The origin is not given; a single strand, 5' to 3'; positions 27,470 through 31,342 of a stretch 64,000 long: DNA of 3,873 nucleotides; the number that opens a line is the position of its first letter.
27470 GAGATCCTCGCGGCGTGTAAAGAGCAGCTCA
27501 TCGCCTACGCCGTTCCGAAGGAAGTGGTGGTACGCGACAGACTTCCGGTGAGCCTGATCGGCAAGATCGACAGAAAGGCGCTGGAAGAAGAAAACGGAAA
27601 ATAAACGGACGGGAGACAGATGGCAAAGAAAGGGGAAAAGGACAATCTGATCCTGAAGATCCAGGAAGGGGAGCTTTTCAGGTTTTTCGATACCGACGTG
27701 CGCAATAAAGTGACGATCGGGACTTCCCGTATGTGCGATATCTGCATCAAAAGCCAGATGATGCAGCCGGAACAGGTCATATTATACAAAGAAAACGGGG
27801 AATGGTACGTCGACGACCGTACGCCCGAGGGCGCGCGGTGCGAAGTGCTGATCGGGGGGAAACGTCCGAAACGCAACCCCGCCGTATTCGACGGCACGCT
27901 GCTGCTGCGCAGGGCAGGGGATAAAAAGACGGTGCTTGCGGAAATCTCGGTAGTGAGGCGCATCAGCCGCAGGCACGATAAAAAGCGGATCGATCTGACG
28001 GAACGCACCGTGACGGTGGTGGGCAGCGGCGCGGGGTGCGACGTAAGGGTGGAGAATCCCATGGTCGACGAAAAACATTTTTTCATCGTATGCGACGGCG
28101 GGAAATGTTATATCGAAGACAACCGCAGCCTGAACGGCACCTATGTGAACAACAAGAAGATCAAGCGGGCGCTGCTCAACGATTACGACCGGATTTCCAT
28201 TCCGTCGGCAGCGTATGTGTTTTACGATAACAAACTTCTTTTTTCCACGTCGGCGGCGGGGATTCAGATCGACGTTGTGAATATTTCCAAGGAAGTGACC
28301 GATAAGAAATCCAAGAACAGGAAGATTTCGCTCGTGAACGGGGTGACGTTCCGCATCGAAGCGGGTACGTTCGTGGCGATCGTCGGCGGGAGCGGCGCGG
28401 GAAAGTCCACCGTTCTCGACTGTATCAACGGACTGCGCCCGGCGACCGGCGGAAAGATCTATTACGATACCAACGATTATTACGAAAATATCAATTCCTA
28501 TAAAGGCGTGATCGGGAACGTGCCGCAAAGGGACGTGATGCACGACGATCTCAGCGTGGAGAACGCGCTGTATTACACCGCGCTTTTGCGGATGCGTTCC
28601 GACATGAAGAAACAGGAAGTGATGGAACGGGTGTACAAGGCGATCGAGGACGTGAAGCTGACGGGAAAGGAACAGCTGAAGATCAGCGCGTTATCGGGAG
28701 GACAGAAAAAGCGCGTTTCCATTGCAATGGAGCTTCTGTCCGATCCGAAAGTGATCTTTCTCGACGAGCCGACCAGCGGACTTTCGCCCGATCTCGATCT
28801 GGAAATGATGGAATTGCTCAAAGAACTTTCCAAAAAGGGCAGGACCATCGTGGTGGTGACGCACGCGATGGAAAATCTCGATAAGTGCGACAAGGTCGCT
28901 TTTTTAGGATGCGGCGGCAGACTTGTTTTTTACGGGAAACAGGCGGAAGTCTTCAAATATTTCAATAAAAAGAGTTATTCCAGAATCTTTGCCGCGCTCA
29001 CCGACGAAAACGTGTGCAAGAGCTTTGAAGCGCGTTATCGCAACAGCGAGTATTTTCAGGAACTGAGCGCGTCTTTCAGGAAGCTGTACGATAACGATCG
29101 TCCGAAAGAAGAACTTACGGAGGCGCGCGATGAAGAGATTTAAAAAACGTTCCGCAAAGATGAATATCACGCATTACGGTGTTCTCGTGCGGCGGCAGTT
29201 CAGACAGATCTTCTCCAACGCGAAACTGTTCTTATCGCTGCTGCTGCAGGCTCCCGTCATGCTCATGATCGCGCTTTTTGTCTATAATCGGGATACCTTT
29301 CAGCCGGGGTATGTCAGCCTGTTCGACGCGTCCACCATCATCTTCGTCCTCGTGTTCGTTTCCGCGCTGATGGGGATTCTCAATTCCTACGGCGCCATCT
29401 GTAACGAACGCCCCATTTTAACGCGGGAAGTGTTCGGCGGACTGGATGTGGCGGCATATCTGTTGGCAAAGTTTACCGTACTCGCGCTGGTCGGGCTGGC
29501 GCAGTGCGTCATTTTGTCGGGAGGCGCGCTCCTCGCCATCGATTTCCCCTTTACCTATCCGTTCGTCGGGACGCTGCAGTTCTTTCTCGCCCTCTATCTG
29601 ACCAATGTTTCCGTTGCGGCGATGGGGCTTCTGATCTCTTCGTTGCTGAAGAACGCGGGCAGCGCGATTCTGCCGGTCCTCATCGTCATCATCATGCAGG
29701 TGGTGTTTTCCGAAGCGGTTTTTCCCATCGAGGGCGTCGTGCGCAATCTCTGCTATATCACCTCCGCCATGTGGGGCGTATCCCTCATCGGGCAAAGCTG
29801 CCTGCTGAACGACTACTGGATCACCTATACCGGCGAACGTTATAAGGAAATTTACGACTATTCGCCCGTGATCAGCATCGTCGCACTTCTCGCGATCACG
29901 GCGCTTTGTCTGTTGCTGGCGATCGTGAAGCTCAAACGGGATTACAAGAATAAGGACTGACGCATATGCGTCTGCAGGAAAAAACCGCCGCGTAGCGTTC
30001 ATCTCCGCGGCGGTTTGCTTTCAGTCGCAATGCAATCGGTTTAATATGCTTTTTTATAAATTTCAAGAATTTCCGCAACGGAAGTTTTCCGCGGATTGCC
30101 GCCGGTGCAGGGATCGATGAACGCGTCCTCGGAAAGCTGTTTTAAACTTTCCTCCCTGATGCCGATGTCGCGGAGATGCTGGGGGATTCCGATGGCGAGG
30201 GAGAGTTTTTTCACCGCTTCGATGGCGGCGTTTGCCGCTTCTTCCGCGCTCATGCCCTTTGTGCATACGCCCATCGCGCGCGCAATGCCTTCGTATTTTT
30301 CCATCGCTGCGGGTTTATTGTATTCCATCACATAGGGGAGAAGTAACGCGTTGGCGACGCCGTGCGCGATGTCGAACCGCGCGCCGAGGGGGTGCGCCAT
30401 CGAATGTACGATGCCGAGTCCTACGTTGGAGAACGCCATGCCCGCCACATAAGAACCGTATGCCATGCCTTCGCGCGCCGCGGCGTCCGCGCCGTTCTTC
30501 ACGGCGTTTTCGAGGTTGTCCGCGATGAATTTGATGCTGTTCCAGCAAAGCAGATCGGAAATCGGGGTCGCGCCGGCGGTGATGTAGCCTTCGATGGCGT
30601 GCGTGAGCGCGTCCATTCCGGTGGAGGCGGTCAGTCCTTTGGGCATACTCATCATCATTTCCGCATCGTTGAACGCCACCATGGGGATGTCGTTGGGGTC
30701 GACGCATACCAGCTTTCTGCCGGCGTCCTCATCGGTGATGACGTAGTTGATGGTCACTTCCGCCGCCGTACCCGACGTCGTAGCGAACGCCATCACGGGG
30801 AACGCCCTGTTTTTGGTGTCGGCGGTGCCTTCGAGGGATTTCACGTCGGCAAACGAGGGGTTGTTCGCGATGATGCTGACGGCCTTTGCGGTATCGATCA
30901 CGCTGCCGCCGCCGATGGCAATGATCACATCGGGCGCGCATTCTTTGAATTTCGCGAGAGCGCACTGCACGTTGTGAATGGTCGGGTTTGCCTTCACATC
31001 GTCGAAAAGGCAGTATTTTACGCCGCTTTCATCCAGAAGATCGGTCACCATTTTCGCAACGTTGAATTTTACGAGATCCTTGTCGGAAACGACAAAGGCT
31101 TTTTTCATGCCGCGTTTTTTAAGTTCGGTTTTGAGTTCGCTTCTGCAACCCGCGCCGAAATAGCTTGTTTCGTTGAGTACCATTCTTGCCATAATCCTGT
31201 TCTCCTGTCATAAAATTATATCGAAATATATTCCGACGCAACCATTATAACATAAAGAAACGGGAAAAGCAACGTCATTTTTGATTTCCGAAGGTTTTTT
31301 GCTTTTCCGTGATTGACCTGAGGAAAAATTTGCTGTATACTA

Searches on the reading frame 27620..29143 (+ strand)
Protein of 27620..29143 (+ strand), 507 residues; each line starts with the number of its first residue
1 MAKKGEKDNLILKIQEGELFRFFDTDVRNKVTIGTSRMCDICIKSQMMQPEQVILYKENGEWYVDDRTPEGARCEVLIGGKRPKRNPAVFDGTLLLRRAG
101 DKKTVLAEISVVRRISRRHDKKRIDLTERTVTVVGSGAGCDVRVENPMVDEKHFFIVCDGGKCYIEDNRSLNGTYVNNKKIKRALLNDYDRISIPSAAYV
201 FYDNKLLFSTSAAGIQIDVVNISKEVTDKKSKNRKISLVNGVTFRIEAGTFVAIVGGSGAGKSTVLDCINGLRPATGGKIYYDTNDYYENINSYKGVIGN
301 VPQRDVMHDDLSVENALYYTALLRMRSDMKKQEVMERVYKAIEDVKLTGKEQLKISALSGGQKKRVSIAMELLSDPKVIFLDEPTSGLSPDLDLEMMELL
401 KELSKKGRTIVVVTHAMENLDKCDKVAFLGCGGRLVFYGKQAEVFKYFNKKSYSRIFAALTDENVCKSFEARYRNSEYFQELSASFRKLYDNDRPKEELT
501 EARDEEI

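Call 14: search_protein_families(library=pfam, proteins=[window:27620-29143:+])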
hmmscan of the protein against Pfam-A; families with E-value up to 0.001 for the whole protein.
window:27620-29143:+ (507 aa): 6 families
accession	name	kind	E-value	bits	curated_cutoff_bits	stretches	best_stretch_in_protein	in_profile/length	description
PF00005.33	ABC_tran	-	7.7e-30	104.7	25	1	240-386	2-137/137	ABC transporter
PF00498.31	FHA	-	9.8e-21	74.4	20.7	1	132-194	1-66/67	FHA domain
PF16697.10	Yop-YscD_cpl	-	3.9e-12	46.7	33.2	1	122-202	10-91/94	Inner membrane component of T3SS, cytoplasmic domain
PF13304.12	AAA_21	-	1.2e-11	45.7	27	1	341-415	221-298/304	AAA domain, putative AbiEii toxin, Type IV TA system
PF02463.25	SMC_N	-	1.5e-05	25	40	1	250-426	25-208/220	RecF/RecN/SMC N terminal domain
PF13555.12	AAA_29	-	0.00011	22.3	27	1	240-270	13-43/61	P-loop containing region of AAA domain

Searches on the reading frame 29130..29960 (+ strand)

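Call 14: search_protein_families(library=pfam, proteins=[window:29130-29960:+])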
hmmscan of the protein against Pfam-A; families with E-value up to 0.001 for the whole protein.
window:29130-29960:+ (276 aa): 2 families
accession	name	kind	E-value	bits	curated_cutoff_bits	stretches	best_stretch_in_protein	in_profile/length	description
PF01061.29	ABC2_membrane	-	2.2e-13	50.6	26.9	1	16-213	3-199/211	ABC-2 type transporter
PF12698.13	ABC2_membrane_3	-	1.5e-10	41.2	31.6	1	68-265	162-346/347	ABC-2 family transporter protein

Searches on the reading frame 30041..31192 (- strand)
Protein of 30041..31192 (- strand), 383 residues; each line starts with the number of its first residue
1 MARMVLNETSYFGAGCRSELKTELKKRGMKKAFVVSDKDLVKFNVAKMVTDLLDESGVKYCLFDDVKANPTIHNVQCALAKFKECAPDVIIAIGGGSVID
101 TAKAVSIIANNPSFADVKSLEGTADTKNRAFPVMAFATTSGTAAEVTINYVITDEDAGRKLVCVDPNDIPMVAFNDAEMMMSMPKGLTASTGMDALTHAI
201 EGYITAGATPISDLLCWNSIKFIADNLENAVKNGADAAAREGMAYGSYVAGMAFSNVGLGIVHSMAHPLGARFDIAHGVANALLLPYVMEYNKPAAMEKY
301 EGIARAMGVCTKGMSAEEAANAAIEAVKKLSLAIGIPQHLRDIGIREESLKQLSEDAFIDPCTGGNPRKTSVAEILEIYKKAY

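Call 14: search_protein_families(library=pfam, proteins=[window:30041-31192:-])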
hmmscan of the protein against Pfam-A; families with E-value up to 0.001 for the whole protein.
window:30041-31192:- (383 aa): 3 families
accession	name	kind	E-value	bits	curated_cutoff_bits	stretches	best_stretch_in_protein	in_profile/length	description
PF25137.1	ADH_Fe_C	-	1.6e-69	233.9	27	1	188-383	1-194/194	Fe-containing alcohol dehydrogenase family, C-terminal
PF00465.25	Fe-ADH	-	4.5e-46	156.9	31.3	1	10-176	4-167/168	Iron-containing alcohol dehydrogenase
PF13685.12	Fe-ADH_2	-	2.5e-12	47.5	28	1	12-112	2-100/149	Iron-containing alcohol dehydrogenase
